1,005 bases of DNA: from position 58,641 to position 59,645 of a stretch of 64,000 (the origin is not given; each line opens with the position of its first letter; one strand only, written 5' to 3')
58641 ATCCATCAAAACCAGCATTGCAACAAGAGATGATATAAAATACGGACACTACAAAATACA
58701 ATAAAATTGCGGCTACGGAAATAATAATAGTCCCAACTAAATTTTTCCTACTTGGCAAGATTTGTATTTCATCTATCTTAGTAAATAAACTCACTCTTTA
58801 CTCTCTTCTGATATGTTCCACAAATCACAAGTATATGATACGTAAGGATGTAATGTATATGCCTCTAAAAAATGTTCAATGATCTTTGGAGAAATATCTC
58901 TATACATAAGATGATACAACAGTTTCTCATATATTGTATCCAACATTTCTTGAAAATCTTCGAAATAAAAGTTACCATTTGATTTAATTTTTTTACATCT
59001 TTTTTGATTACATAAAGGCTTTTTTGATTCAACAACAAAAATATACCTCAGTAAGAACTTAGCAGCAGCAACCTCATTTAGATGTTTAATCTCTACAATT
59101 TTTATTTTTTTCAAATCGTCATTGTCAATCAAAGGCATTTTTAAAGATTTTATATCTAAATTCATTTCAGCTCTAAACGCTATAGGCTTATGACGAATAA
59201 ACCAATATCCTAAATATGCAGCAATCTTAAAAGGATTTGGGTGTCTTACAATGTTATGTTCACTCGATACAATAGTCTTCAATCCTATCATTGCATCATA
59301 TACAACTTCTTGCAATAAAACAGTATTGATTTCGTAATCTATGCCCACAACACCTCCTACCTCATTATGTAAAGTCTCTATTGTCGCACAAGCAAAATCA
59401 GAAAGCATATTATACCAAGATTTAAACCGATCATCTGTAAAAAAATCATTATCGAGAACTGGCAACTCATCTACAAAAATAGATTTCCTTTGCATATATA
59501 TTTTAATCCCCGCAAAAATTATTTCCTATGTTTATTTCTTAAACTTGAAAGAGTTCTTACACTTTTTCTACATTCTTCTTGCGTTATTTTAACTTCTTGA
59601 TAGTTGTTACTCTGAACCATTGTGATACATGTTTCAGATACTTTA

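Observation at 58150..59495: Translationally coupled pair: unrecognisable 234-aa soluble protein plus 214-aa four-TM protein in ~10-32% GC DNA (candidate novel abortive-infection/defence or exclusion module)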

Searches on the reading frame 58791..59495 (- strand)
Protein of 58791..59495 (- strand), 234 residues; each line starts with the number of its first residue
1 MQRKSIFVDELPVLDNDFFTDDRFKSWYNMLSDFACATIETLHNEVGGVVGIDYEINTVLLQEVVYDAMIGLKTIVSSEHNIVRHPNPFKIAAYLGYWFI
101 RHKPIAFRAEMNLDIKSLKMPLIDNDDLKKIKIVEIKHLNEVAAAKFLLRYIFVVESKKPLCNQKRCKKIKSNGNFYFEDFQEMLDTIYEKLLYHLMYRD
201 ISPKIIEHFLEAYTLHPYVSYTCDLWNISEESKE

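Call 5: search_protein_families(library=pfam, proteins=[window:58791-59495:-], max_evalue=1)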
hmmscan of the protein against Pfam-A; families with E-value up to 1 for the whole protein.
window:58791-59495:- (234 aa): 0 families

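Call 6: search_protein_families(library=padloc, proteins=[window:58791-59495:-], max_evalue=1)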
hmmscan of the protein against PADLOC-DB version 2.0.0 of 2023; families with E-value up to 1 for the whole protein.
window:58791-59495:- (234 aa): 1 family
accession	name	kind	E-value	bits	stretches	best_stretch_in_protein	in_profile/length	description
PDLC00682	Effector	-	0.019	12.7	1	109-164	116-171/218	2TM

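Call 7: search_protein_families(library=phrogs, proteins=[window:58791-59495:-], max_evalue=1)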
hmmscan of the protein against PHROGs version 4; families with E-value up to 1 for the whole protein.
window:58791-59495:- (234 aa): 0 families

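Call 8: search_protein_families(library=ncbifam, proteins=[window:58791-59495:-], max_evalue=1)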
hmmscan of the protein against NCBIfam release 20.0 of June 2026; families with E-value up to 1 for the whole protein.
window:58791-59495:- (234 aa): 0 families

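Call 9: find_homologous_proteins(query=window:58791-59495:-)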
Query window:58791-59495:- (234 aa): 48 proteins with E <= 0.001 among 217 candidates.
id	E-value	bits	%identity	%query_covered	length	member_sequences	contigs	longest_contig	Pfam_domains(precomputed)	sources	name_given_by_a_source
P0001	3.2e-154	529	100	100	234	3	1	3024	-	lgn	-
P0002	3.2e-96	340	66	98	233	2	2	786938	-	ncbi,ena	-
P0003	6.2e-96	339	65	99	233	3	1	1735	-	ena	-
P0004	1.5e-92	328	62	99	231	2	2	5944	-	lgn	-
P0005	1.9e-92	327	63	99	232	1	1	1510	-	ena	-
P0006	2.9e-91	323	65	100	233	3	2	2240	-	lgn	-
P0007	9.2e-91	322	63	100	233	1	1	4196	-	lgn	-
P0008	2.1e-90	321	62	100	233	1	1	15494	-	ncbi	-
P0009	3.5e-88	313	61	98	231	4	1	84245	-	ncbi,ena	-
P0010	1.7e-87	311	60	99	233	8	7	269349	-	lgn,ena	-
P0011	6.3e-87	309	60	98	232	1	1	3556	-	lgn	-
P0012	3.0e-86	307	61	100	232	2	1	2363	-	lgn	-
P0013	3.2e-86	307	59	98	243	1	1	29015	-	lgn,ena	-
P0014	6.1e-86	306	60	97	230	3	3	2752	-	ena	-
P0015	4.0e-85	303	58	99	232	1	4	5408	-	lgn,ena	-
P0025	7.4e-80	286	55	100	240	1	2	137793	-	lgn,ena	-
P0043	2.3e-39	154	37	96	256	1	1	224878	-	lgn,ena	-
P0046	2.8e-38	150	34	97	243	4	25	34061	-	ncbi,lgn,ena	-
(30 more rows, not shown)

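Call 13: find_related_loci(query=A1, collection=genome_contigs, flank=8000)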
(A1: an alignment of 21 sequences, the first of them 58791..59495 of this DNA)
Query A1 (234 aa) in genome_contigs; peptide patterns used: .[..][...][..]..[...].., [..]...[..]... (x = any residue, [..] = any of these).
254 stretches matched a pattern; 7 encode a relative of the query (tblastn E <= 1e-3); 7 distinct loci.
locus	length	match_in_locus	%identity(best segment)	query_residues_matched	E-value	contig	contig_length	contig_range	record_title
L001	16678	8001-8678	59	4-230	1e-90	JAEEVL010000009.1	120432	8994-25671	MAG: Ruminococcus sp. isolate Tb.RUG.452 NODE_329_length_120432_cov_2.415427, whole genome shotgun sequence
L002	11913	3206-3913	46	2-234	2e-71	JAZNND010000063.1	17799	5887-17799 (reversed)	MAG: Eubacteriales bacterium isolate T1900044659_TS20190125.MAGScoT_cleanbin_000006 SGB_1497_k141_1853116, whole genome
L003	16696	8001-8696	45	4-231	1e-65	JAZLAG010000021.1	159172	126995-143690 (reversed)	MAG: Acutalibacteraceae bacterium isolate T1900045080_TC20190074.MAGScoT_cleanbin_000004 SGB_4651_k141_2474726, whole ge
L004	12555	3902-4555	45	18-231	4e-60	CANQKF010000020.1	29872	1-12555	MAG: uncultured Clostridia bacterium isolate Lapin-027__bin2 genome assembly, contig: Lapin-027__NODE_1229_length_29872_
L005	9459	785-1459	36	8-229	6e-44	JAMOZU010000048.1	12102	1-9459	MAG: Ruminococcus sp. isolate NALB_7811_11 Scaffold_#48__SCF_048___12102_bp, whole genome shotgun sequence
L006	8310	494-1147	36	13-227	2e-37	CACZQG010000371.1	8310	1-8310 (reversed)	MAG: uncultured Ruminococcus sp. isolate RUG12849 genome assembly, contig: RUG12849_asm_371, whole genome shotgun sequen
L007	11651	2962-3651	34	8-234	2e-37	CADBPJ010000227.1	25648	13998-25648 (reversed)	MAG: uncultured Ruminococcus sp. isolate RUG14178 genome assembly, contig: RUG14178_asm_227, whole genome shotgun sequen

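Call 14: find_related_loci(query=A1, collection=viral_contigs, flank=8000)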
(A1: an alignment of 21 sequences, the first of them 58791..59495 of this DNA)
Query A1 (234 aa) in viral_contigs; peptide patterns used: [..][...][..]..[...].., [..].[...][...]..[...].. (x = any residue, [..] = any of these).
197 stretches matched a pattern, but none encodes a relative of the query by tblastn (E <= 1e-3).

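Call 17: find_encoding_contigs(protein=P0002, flank=8000, max_places=2)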
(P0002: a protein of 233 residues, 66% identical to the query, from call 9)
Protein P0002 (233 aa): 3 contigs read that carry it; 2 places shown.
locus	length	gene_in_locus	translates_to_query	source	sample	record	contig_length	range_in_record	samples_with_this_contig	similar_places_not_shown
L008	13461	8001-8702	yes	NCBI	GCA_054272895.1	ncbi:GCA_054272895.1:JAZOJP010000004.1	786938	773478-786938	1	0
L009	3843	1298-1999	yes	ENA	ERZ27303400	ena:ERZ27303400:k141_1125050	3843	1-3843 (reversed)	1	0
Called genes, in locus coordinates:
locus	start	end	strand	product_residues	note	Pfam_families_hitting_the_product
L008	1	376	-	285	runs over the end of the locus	-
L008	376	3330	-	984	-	PF00012:HSP70, PF06723:MreB_Mbl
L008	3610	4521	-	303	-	PF14659:Phage_int_SAM_3, PF00589:Phage_integrase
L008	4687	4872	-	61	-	-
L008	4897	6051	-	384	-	PF01076:Mob_Pre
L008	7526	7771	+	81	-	-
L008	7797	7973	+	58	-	-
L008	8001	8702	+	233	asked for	-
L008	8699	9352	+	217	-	-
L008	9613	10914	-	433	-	PF01595:CNNM, PF00571:CBS, PF03471:CorC_HlyC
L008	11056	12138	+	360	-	PF02540:NAD_synthase (weak), PF03054:tRNA_Me_trans, PF20259:tRNA_Me_trans_M, PF20258:tRNA_Me_trans_C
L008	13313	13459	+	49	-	?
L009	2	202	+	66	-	?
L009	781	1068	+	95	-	-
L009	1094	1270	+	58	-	-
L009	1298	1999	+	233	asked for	-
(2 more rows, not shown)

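Call 18: find_encoding_contigs(protein=P0010, flank=8000, max_places=3)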
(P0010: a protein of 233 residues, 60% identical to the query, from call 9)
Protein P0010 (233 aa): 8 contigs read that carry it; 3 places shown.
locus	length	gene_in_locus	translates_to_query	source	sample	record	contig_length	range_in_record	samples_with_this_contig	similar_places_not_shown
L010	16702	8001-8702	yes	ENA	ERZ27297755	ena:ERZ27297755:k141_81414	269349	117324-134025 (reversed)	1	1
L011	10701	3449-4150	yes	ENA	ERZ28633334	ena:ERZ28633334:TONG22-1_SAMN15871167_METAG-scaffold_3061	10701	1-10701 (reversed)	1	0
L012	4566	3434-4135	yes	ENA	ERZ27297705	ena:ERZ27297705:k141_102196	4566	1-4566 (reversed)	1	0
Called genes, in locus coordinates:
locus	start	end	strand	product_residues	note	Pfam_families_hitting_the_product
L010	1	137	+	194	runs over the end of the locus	PF04542:Sigma70_r2, PF08281:Sigma70_r4_2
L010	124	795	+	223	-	PF14285:DUF4367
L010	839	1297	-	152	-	-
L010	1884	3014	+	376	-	PF02687:FtsX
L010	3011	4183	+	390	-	-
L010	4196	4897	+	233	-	PF00005:ABC_tran, PF02463:SMC_N (faint), PF13304:AAA_21 (faint)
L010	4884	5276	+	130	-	-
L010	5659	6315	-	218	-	-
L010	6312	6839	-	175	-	-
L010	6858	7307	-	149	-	-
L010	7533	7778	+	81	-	-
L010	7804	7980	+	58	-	-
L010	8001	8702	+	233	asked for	-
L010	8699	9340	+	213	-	-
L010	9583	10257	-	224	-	-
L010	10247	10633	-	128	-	PF14192:DUF4314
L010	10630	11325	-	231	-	PF03692:CxxCxxCC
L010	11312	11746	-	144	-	PF14081:DUF4262 (faint)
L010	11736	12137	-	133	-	-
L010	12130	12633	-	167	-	-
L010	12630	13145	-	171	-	-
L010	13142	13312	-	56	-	-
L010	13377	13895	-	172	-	-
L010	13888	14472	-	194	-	-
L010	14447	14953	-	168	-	-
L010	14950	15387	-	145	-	-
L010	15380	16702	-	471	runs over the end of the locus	-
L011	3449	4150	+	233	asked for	-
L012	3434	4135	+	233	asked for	-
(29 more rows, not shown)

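Call 19: find_encoding_contigs(protein=P0046, flank=8000, max_places=4)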
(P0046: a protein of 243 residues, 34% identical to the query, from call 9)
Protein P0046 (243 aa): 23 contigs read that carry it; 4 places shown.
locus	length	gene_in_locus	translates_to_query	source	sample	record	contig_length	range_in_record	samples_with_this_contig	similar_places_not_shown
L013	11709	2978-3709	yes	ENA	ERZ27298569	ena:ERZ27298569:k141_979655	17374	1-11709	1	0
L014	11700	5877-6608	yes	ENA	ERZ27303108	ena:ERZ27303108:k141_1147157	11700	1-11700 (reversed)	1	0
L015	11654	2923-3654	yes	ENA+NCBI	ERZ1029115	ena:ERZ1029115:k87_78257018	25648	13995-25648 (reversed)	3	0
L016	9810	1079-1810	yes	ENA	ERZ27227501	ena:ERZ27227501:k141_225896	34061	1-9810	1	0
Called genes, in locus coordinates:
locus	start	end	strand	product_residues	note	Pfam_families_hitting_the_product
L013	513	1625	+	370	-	PF07833:Cu_amine_oxidN1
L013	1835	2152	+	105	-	PF13545:HTH_Crp_2 (weak), PF13384:HTH_23 (weak)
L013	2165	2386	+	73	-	-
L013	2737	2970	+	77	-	-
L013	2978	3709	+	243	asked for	-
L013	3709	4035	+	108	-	-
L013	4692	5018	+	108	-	PF13240:Zn_Ribbon_1, PF13396:PLDc_N (weak)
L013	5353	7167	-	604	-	PF00672:HAMP (weak), PF00512:HisKA, PF02518:HATPase_c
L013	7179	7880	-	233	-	PF00072:Response_reg, PF00486:Trans_reg_C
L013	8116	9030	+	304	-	PF02729:OTCace_N, PF00185:OTCace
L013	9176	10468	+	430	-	PF01979:Amidohydro_1, PF07969:Amidohydro_3 (weak), PF12890:DHOase, PF07969:Amidohydro_3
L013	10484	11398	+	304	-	PF00215:OMPdecase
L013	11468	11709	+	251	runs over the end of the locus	PF10418:DHODB_Fe-S_bind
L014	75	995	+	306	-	PF13518:HTH_28 (faint), PF13683:rve_3 (faint), PF00665:rve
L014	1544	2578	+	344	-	PF07833:Cu_amine_oxidN1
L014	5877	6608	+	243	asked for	-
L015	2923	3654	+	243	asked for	-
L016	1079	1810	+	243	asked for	-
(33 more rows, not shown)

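Call 24: search_solved_structures(query=A2, max_evalue=10)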
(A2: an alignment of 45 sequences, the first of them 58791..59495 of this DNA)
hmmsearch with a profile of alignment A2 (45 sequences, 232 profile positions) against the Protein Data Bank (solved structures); distinct sequences matched with E-value up to 10: 1.
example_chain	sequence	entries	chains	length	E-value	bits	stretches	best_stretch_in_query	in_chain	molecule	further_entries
4ewi_A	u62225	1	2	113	0.21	14.2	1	107-170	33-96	NACHT, LRR and PYD domains-containing protein 4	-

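Call 25: search_dna_similar(query=window:58791-59495:-, collection=phages, mode=protein, max_evalue=0.001)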
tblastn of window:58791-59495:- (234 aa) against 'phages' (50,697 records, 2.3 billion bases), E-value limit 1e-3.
No match.

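Call 26: search_dna_similar(query=window:58791-59495:-, collection=plasmids, mode=protein, max_evalue=0.001)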
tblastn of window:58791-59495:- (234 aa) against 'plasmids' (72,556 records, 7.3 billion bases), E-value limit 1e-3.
No match.

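Call 27: find_encoding_contigs(protein=P0043, flank=10000, max_places=2)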
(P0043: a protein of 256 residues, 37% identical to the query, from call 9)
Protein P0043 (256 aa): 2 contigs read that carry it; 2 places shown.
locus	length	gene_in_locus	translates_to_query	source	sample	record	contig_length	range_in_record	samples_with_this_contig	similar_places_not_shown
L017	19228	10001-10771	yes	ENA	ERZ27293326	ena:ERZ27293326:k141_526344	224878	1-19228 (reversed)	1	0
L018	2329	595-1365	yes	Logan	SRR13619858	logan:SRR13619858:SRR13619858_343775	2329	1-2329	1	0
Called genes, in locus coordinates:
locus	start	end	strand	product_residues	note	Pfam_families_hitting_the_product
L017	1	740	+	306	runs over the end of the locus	PF01261:AP_endonuc_2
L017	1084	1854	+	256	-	PF00005:ABC_tran, PF02463:SMC_N, PF13304:AAA_21 (faint)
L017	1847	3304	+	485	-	PF25984:BSH_YknX (weak), PF25967:RND-MFP_C, PF25989:YknX_C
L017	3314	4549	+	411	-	PF12704:MacB_PCD, PF02687:FtsX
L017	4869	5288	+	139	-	PF00164:Ribosom_S12_S23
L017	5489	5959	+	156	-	PF00177:Ribosomal_S7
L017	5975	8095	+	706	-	PF00009:GTP_EFTU, PF22042:EF-G_D2, PF03144:GTP_EFTU_D2, PF14492:EFG_III, PF16658:RF3_C (faint), PF03764:EFG_IV, PF00679:EFG_C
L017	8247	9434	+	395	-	PF00009:GTP_EFTU, PF03144:GTP_EFTU_D2, PF03143:GTP_EFTU_D3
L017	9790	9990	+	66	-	-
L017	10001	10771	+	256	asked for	-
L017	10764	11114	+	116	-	-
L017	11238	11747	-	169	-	PF12844:HTH_19, PF13560:HTH_31, PF01381:HTH_3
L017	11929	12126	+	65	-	-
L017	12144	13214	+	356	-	PF14657:Arm-DNA-bind_4, PF14659:Phage_int_SAM_3, PF00589:Phage_integrase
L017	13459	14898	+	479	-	PF01076:Mob_Pre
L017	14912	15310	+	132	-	PF14198:TnpV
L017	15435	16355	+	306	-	PF18780:HNH_repeat, PF01844:HNH, PF14279:HNH_5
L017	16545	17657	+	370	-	PF00142:Fer4_NifH (faint), PF01656:CbiA, PF02374:ArsA_ATPase (faint), PF06564:CBP_BcsQ (weak), PF07015:VirC1 (faint), PF09140:MipZ (faint), PF10609:ParA (weak), PF13614:AAA_31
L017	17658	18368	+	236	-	PF04607:RelA_SpoT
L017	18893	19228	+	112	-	?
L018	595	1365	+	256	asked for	-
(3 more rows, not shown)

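Call 28: find_encoding_contigs(protein=P0025, flank=10000, max_places=2)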
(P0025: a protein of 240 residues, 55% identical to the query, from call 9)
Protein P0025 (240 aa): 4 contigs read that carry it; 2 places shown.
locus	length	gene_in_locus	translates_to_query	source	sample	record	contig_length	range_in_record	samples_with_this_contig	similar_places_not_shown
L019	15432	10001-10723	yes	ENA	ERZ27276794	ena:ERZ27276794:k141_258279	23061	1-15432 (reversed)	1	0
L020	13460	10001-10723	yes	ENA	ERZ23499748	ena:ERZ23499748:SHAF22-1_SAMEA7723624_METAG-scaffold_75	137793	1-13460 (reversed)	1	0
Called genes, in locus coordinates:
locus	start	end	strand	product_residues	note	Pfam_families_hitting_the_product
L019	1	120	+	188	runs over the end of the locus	-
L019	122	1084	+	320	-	PF04055:Radical_SAM, PF13353:Fer4_12 (faint)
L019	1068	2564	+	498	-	-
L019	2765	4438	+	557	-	PF02463:SMC_N (weak), PF11398:DUF2813 (weak), PF13175:AAA_15, PF13476:AAA_23, PF13304:AAA_21 (weak), PF20469:OLD-like_TOPRIM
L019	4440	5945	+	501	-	PF00580:UvrD-helicase, PF13245:AAA_19, PF01443:Viral_helicase1 (faint), PF00580:UvrD-helicase, PF13361:UvrD_C, PF13538:UvrD_C_2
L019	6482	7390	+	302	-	PF02661:Fic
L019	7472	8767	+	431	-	PF14657:Arm-DNA-bind_4 (weak), PF14659:Phage_int_SAM_3, PF00589:Phage_integrase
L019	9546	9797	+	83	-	-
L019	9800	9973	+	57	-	-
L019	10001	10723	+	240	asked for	-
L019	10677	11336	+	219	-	-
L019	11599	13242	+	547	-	PF00078:RVT_1, PF22296:bAvd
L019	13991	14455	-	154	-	PF10387:DUF2442, PF01381:HTH_3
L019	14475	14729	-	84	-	PF13711:DUF4160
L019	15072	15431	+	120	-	?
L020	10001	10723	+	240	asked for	-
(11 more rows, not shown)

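Call 29: predict_structure(alignment_id=A2)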
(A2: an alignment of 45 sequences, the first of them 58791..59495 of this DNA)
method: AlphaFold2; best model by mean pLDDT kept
length: 234 residues; sequences in the alignment: 45
mean_pLDDT: 83.7   pTM: 0.81
mean pLDDT of the five models: 83.7, 83.0, 82.8, 81.4, 79.5
residues with pLDDT >= 90: 117; 70-90: 78; 50-70: 21; < 50: 18
segments of 3 or more residues with pLDDT < 50: 221-234
pLDDT, mean of each block of 10 residues (from residue 1): 59 86 96 96 87 94 97 85 85 97 95 86 89 94 95 71 75 79 88 94 94 62 41 33
secondary structure, 60 per line:
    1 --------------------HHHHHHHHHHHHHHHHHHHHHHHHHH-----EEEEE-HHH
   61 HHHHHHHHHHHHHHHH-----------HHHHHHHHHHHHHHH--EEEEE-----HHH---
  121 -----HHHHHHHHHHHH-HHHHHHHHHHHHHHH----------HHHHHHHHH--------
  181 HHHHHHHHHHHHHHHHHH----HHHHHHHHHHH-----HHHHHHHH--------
elements in order: H21-46 E52-56 H58-76 H88-102 E105-109 H126-137 H139-153 H164-172 H181-198 H203-213 H219-226

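Call 34: search_protein_representatives(alignment_id=A2)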
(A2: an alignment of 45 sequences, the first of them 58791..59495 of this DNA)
Query: 45 sequences, 232 profile positions. Proteins with E-value up to 0.001 (for the whole library): 143; up to 1e-10: 36; up to 1e-30: 8. The best 143 are listed.
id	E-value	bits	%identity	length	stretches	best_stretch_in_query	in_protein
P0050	1.5e-94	332.2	-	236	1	3-231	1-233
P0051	3.7e-76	272.0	-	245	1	1-229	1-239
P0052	3.0e-61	223.2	-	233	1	4-226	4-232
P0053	1.8e-41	158.5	-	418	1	6-210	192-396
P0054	5.5e-39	150.3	-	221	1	9-216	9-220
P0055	9.4e-35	136.5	-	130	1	123-229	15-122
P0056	1.2e-32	129.6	-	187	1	6-173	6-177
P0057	3.4e-32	128.1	-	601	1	13-211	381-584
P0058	8.5e-30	120.3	-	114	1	2-111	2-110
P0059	2.1e-27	112.4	-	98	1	136-229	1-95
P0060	4.4e-20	88.5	-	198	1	16-228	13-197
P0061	7.1e-20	87.8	-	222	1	14-168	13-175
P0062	1.7e-19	86.5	-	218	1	11-229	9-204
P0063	3.5e-17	79.0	-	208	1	17-226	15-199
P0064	1.5e-16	76.9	-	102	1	4-87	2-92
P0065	2.0e-16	76.5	-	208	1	15-226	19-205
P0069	1.1e-14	70.8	-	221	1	22-212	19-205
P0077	6.6e-12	61.7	-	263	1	64-231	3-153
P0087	1.2e-09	54.4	-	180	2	53-112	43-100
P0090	4.3e-09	52.5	-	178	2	19-112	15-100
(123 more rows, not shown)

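Call 35: search_protein_families(library=pfam, proteins=[P0053, P0057, P0060, P0062, P0063, P0065, P0069, P0077, P0087, P0090], max_evalue=0.1)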
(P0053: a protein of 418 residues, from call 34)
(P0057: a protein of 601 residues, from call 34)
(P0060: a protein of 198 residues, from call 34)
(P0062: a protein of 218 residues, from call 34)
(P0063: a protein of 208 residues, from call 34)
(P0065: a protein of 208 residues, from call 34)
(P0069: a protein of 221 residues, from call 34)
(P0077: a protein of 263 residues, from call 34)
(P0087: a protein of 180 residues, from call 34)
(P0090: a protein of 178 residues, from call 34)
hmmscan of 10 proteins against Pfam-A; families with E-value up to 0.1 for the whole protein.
P0053 (418 aa): 2 families
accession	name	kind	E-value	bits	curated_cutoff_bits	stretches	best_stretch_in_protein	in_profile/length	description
PF13676.11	TIR_2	-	7.9e-20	72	28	1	15-118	1-105/122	TIR domain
PF08937.16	ThsB_TIR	-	2e-07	31.8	21.2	1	16-98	1-93/100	Thoeris protein ThsB, TIR-like domain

P0057 (601 aa): 2 families
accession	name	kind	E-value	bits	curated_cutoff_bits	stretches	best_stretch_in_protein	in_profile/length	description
PF24391.1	HD-CE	-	4.1e-29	102.5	27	1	42-241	3-217/263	HD-CE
PF12090.13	Spt20_SEP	-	0.023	14.8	27.1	1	314-403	68-156/177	Spt20, SEP domain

P0060 (198 aa): 0 families

P0062 (218 aa): 1 family
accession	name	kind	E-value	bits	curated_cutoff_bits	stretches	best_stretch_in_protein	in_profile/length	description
PF19277.4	GPAT_C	-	0.059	13.1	25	1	12-74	62-125/344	Glycerol-3-phosphate acyltransferase C-terminal region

P0063 (208 aa): 0 families

P0065 (208 aa): 0 families

P0069 (221 aa): 1 family
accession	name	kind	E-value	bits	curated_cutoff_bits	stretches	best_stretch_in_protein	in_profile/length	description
PF02893.26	GRAM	-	0.014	15.6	23.6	1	29-79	17-67/112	GRAM domain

P0077 (263 aa): 8 families
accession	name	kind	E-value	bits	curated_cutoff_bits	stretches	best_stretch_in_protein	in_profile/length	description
PF08592.16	Anthrone_oxy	-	0.00094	19.8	27.3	1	164-235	7-77/106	Anthrone oxygenase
PF04505.17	CD225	-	0.006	17.1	27.1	0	153-176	44-67/68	Interferon-induced transmembrane protein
PF09534.15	Trp_oprn_chp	-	0.0078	16.5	29.6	1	146-214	19-87/180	Tryptophan-associated transmembrane protein (Trp_oprn_chp)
PF14015.11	DUF4231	-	0.0097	16.8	24.7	1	147-213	5-64/103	Protein of unknown function (DUF4231)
PF01733.24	Nucleoside_tran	-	0.015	15.1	29.8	1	161-242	32-108/309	Nucleoside transporter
PF06597.16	Clostridium_P47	-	0.017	14.4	27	1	139-227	337-425/461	Clostridium P-47 protein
PF24057.1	DUF7358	-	0.041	14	27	0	171-258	17-97/229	Domain of unknown function (DUF7358)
PF04999.18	FtsL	-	0.06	13.8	22.9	0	65-109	17-61/97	Cell division protein FtsL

P0087 (180 aa): 1 family
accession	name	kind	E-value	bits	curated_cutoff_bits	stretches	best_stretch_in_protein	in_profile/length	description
PF10656.15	DUF2483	-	0.026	15.1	27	1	34-75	7-48/72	Hypothetical protein of unknown function (DUF2483)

P0090 (178 aa): 0 families
